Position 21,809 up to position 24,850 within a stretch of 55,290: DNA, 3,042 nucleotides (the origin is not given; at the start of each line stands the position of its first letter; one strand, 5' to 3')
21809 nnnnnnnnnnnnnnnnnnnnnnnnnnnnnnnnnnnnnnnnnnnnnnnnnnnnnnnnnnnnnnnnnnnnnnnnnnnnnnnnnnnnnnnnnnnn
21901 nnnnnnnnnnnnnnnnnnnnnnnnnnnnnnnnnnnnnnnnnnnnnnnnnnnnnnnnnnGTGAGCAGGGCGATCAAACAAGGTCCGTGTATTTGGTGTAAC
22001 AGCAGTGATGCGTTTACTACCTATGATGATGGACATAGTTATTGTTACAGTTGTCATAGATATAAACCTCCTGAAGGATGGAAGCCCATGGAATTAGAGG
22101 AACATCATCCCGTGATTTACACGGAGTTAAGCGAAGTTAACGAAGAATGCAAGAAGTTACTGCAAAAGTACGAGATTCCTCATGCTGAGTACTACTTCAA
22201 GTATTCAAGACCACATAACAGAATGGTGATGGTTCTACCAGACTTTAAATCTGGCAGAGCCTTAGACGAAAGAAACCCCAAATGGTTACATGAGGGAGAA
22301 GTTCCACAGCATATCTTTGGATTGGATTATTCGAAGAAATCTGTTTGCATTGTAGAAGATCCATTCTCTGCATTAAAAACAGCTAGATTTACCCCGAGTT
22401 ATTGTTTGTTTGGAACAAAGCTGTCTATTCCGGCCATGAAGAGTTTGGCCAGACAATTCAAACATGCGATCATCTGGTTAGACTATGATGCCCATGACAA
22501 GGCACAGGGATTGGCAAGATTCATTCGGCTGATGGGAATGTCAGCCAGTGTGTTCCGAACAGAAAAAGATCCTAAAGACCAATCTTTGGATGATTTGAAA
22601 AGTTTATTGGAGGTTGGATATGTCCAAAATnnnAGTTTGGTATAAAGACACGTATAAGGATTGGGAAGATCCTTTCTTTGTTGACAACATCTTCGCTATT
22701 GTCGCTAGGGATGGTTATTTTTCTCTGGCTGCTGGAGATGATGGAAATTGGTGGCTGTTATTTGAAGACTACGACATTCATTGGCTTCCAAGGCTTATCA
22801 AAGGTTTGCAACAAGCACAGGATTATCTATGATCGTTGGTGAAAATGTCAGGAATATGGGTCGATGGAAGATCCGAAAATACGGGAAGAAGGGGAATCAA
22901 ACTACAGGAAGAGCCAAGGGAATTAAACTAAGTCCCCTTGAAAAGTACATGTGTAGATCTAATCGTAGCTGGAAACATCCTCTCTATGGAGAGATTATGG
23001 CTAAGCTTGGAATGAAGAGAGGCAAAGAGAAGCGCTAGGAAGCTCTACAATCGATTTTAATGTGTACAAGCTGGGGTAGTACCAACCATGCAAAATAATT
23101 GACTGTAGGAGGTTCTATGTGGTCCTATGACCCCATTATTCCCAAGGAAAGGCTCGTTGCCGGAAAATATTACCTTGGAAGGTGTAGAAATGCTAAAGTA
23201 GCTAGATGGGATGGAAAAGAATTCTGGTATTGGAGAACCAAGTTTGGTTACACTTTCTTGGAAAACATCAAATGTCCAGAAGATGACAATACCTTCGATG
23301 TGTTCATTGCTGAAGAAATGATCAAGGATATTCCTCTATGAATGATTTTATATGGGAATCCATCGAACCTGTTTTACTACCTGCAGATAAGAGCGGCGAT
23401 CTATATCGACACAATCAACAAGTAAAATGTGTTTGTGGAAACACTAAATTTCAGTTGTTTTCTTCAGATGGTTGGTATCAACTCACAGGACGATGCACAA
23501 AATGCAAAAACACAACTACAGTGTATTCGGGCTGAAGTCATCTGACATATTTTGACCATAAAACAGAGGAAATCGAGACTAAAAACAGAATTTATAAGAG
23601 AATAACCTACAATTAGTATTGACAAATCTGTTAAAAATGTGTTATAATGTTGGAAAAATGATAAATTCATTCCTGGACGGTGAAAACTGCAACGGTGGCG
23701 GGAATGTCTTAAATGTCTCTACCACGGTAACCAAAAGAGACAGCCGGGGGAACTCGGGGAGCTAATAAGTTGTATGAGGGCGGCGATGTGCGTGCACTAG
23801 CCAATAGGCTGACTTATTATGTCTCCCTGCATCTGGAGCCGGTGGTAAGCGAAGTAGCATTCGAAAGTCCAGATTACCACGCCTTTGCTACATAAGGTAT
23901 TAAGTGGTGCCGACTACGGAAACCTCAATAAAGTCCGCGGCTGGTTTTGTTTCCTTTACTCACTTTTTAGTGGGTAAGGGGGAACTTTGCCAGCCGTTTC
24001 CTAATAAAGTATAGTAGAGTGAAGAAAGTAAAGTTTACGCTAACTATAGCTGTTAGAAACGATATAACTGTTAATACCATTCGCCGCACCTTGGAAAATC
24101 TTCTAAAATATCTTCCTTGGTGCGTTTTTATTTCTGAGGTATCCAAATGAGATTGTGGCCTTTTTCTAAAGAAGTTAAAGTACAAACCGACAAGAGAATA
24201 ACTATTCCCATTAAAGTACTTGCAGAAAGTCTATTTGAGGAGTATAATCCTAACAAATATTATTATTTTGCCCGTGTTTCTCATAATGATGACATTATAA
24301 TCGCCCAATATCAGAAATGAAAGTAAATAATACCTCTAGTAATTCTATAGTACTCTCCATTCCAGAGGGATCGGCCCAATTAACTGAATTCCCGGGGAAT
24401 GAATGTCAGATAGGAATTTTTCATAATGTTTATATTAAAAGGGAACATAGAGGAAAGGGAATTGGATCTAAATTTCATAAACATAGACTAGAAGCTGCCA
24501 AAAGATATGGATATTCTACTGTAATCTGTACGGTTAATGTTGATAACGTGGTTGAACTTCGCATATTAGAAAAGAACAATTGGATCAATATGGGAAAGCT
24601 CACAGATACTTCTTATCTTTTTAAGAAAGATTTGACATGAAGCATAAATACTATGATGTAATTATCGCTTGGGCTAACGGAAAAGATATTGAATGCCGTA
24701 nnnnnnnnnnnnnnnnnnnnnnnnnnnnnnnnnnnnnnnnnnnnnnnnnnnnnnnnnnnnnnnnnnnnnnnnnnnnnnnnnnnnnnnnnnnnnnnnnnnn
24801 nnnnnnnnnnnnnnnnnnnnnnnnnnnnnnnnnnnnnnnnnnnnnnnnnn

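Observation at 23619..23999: Strong promoter driving an ORF-poor, helix-rich, GC-enriched RNA of about 345 nt and unknown class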

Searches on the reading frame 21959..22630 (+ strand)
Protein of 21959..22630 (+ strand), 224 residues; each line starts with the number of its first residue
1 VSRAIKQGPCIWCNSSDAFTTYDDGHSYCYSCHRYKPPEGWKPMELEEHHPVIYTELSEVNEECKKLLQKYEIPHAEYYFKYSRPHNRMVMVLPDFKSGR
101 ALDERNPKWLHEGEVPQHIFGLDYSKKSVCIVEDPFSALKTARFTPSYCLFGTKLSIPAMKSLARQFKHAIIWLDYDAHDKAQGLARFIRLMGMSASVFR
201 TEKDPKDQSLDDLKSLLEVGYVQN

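Call 15: search_protein_families(library=pfam, proteins=[window:21959-22630:+], max_evalue=0.01)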
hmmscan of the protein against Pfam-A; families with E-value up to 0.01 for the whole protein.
window:21959-22630:+ (224 aa): 0 families

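Call 38: search_protein_families(library=phrogs, proteins=[window:21959-22630:+], max_evalue=0.00001)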
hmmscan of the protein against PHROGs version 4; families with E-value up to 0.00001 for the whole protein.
window:21959-22630:+ (224 aa): 2 families
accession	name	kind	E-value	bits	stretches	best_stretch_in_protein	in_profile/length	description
phrog_47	-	DNA, RNA and nucleotide metabolism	2.2e-17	63.9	1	68-218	154-331/947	DNA primase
phrog_22173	-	DNA, RNA and nucleotide metabolism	4.1e-08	34.2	1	100-218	3-131/133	DNA primase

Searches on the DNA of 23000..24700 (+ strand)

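Call 4: search_rna_families(source=window, start=23000, end=24700, threshold=evalue, max_evalue=10, show_alignments=3)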
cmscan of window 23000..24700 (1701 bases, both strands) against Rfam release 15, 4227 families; matches with E-value up to 10: 5.
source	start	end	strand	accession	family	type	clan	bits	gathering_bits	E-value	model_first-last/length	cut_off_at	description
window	24283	24345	+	RF00270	SNORD61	Gene; snRNA; snoRNA; CD-box;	CL00067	21.2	43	4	1-72/72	no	Small nucleolar RNA SNORD61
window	23007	23094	+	RF00162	SAM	Cis-reg; riboswitch;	CL00012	20.5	44.4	0.17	1-108/108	no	SAM riboswitch aptamer (S box leader)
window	23666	23760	+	RF02932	Betaproteobacteria-1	Gene; sRNA;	-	19.1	49.4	0.68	1-120/120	no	Betaproteobacteria-1 RNA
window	23411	23517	+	RF00542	snopsi28S-1192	Gene; snRNA; snoRNA; HACA-box;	-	17.5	44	5.8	1-138/138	no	Small nucleolar RNA psi28S-1192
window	23957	24081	+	RF01631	ceN41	Gene; snRNA; snoRNA; HACA-box;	-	15.8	50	9.3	1-137/137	no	Caenorhabditis snoRNA ceN41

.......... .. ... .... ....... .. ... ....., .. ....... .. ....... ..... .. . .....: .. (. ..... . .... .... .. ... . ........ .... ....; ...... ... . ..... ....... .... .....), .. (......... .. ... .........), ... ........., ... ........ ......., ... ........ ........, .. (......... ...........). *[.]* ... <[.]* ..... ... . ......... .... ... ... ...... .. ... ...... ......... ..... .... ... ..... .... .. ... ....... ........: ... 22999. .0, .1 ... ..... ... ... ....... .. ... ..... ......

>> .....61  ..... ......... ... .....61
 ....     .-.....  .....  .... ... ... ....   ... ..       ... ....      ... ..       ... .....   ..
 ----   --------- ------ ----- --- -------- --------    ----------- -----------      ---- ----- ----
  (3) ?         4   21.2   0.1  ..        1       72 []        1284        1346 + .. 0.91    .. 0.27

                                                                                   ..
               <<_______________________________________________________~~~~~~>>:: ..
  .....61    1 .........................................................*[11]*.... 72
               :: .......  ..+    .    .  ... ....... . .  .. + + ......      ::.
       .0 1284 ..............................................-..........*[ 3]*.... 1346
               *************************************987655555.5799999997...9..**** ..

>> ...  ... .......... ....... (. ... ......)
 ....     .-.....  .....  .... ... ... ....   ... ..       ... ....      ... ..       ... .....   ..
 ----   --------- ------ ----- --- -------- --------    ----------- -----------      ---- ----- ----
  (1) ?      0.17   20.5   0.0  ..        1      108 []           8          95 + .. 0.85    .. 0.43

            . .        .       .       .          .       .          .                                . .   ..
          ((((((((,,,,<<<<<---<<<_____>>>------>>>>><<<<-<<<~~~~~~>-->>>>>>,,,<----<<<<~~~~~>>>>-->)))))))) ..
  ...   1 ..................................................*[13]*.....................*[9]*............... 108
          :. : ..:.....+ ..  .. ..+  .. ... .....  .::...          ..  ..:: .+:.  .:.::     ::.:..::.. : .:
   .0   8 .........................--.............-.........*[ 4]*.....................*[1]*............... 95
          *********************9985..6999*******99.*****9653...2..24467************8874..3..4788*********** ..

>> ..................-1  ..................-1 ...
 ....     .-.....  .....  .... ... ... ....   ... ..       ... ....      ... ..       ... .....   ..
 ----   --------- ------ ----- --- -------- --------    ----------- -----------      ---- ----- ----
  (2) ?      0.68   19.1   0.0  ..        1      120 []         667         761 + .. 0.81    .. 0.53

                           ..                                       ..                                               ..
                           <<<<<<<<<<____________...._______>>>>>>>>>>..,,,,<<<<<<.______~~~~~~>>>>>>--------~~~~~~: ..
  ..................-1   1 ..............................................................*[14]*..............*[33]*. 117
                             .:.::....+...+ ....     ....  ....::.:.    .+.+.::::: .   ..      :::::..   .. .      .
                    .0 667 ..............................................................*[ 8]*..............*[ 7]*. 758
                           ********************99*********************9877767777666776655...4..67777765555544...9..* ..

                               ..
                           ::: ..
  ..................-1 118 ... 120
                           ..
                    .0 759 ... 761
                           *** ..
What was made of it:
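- On Any Rfam 15 family (4227 models, including riboswitches, T-box, 6S, RNase P, SRP, tmRNA, group I/II introns, GOLLD, ROOL, HEARO): In E-value mode over 23000-24700 the only hit inside the element is Betaproteobacteria-1 (19.1 bits against a gathering score of 49.4) (call 4).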

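Call 7: search_dna_similar(query=window:23500-24150:+, collection=phages, mode=distant, max_rows=40)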
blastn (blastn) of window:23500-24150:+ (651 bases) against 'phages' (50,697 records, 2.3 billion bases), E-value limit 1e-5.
No match.

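Call 84: build_rna_model(alignment_id=A11, structure=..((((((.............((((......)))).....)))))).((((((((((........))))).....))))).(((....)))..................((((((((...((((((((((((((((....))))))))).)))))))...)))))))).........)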
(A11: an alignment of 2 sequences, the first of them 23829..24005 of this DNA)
Model R3 built from alignment A11 (2 sequences, 177 columns); structure: as given.
model positions 177; base pairs 47; branch points 3; effective number of sequences 0.75; information 0.591 bits per position. Calibrated on 0.2 Mb of random sequence (short: E-values are rough).
structure used (alignment columns):
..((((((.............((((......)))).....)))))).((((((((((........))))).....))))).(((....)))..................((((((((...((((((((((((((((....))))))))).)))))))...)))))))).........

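Call 85: search_with_rna_model(model_id=R3, sources=[L001, L002, L003, L004, L005, L006, L007, L008, L009, L010, L011, L012, L013, L014, L015, L016, L017, L018, L019, L020, L021, L022, L023, L024, L025, L026, L027, L028, L029, L030, L031, L032, L033, L034, L035, L036, L037, L038, L039, L040, L041, L042, L043, L049, L053, L132, L133, L134, L137, L140, L149, L150, L151, L142, L143, L145, L147], max_evalue=10, show_alignments=4)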
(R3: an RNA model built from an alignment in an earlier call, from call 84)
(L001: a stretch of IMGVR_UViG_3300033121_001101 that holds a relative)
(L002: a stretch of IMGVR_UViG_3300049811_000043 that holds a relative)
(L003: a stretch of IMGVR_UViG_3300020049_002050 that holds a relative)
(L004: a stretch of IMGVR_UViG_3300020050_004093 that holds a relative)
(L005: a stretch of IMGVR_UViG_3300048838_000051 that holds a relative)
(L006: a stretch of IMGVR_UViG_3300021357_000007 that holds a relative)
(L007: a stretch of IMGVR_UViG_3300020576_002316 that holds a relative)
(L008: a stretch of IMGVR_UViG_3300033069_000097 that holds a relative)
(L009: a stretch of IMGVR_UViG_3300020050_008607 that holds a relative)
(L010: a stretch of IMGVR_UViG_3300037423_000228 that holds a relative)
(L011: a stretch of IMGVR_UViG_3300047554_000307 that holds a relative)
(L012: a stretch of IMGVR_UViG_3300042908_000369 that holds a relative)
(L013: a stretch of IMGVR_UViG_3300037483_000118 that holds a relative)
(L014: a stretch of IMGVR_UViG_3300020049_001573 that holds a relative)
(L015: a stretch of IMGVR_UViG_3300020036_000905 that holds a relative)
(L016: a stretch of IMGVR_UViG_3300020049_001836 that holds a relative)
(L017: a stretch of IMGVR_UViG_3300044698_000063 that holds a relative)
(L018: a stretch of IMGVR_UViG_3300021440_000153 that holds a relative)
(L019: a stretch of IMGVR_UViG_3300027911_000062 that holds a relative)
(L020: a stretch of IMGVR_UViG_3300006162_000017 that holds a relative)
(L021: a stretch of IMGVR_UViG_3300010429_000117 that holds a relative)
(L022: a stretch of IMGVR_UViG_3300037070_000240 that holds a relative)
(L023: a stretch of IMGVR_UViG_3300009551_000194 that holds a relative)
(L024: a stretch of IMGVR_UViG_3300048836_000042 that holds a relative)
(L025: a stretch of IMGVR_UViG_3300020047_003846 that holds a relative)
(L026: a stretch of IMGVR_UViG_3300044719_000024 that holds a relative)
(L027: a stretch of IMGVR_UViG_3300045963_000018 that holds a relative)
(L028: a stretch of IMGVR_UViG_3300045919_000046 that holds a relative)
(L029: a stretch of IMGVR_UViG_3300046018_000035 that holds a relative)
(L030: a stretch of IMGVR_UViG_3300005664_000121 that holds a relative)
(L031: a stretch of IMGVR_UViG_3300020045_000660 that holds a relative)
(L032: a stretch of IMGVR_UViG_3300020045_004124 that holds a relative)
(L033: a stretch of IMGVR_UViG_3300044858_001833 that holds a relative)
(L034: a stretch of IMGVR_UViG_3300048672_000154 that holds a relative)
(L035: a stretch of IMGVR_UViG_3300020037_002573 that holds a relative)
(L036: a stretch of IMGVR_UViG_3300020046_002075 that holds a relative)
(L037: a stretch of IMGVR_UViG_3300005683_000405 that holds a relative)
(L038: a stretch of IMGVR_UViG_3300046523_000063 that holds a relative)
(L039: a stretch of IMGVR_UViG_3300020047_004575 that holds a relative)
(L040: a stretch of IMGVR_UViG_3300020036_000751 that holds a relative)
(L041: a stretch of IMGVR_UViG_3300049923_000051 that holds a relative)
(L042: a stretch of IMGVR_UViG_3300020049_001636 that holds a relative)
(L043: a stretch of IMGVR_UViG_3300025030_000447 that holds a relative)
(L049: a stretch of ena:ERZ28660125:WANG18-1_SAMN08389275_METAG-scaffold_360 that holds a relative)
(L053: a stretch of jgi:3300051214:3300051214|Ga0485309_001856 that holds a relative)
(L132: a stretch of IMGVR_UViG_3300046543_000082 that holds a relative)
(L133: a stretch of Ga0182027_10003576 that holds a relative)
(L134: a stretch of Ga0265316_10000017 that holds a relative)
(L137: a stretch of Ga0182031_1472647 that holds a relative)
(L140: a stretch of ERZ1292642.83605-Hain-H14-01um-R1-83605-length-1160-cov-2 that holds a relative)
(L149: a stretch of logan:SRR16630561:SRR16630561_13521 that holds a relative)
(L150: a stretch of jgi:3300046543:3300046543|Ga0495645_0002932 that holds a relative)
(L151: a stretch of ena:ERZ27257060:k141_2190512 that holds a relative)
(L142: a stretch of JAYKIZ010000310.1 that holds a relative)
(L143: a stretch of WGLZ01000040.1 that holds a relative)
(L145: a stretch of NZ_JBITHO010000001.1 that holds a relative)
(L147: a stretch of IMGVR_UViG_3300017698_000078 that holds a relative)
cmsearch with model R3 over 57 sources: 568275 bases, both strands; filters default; matches with E-value up to 10: 1.
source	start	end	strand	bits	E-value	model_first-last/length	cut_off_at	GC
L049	4291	4344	+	14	0.12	110-168/177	no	0.5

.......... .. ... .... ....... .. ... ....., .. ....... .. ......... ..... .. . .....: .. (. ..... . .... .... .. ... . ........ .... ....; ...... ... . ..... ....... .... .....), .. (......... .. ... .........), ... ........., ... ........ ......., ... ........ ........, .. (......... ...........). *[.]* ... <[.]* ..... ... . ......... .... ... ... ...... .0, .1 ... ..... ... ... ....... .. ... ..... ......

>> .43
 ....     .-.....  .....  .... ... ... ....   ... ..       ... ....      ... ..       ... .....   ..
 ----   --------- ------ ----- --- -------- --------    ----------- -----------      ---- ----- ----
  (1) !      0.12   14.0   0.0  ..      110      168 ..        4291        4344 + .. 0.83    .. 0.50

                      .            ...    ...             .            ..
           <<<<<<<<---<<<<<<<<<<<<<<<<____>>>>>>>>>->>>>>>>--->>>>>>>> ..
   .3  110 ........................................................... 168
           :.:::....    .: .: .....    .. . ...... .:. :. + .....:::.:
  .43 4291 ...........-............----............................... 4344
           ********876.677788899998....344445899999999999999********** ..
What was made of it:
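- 23938..23996 (+): Terminal hairpin D. The 5' strand is pyrimidine-rich. The G-rich 3' strand carries motif M5, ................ (23970-85). Several G-U pairs make it strand-specific. It is the best and only covariance-model hit in L049 at the syntenic place (call 85).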

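Call 86: search_with_rna_model(model_id=R3, sources=[L049, L053, L132, L149, L150, L151], max_evalue=10, filters=off, show_alignments=5)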
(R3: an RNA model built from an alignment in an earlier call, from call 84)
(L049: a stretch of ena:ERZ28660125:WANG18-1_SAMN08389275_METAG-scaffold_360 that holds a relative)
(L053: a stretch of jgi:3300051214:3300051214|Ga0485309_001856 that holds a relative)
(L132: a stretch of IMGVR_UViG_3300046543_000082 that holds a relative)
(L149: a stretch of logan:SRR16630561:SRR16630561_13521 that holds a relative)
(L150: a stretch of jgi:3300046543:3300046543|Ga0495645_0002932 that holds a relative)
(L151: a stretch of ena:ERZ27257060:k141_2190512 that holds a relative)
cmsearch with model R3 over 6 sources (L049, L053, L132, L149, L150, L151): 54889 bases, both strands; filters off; matches with E-value up to 10: 11.
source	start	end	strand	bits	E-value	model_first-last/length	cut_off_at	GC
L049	4291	4344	+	14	0.012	110-168/177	no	0.5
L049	11801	11926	+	13.3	0.018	1-177/177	no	0.45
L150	2250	2301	-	7.6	0.84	113-165/177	no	0.46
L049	1319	1469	+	7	1.2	1-177/177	no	0.4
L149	5402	5492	-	6.6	1.6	1-177/177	no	0.59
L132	8822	8854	+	6.1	2.2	48-80/177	no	0.48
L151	2245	2283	+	4.6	6.3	113-165/177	no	0.46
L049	3416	3518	+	4.2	7.9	1-177/177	no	0.43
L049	3256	3344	+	4.2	8.3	1-177/177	no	0.44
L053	6253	6346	-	4.1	8.5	1-177/177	no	0.35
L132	7644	7688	+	4.1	8.8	108-168/177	no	0.6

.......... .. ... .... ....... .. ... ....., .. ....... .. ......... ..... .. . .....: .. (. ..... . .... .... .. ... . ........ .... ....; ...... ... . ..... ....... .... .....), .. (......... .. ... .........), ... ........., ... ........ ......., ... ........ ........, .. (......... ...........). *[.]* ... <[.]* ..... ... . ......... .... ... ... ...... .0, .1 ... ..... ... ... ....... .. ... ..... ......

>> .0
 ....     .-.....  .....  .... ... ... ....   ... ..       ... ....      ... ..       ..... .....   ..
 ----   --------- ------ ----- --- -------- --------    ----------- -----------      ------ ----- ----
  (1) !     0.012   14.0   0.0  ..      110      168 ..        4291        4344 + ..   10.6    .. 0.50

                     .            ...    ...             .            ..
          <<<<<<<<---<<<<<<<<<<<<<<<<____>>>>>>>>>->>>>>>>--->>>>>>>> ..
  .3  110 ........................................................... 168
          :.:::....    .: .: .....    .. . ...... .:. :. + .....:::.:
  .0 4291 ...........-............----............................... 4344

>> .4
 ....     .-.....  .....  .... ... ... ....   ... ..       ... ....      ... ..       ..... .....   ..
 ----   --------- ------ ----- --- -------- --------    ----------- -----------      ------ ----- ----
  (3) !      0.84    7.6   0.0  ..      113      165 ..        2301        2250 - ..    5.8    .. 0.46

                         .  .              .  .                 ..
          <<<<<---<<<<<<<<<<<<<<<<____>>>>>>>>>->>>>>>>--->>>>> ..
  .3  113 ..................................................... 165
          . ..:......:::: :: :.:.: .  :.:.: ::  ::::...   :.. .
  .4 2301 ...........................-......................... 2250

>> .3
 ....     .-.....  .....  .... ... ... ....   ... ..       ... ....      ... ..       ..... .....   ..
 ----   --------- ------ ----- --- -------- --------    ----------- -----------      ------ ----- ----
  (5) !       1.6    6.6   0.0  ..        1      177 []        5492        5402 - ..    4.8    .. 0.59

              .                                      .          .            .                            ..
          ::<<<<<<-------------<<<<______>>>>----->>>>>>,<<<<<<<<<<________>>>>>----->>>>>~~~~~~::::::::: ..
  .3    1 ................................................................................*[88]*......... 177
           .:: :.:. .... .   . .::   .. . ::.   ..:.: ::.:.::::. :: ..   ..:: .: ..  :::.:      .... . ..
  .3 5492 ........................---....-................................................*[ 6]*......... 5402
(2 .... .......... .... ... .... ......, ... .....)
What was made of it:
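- On The E-M2-A-D phage leader RNA family defined in this session: The reverse model R3 finds only hairpin D of L049, at 14 bits (calls 85, 86).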

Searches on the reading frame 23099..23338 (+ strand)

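Call 15: search_protein_families(library=pfam, proteins=[window:23099-23338:+], max_evalue=0.01)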
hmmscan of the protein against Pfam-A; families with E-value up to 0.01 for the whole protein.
window:23099-23338:+ (80 aa): 0 families

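Call 91: search_protein_families(library=phrogs, proteins=[window:23099-23338:+], max_evalue=0.01)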
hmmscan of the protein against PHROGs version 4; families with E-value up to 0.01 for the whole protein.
window:23099-23338:+ (80 aa): 2 families
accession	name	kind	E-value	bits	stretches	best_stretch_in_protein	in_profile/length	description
phrog_18490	-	unknown function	1.3e-30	106.3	1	13-77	3-67/78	-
phrog_3740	-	unknown function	0.00084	20.1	1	11-59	3-51/146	-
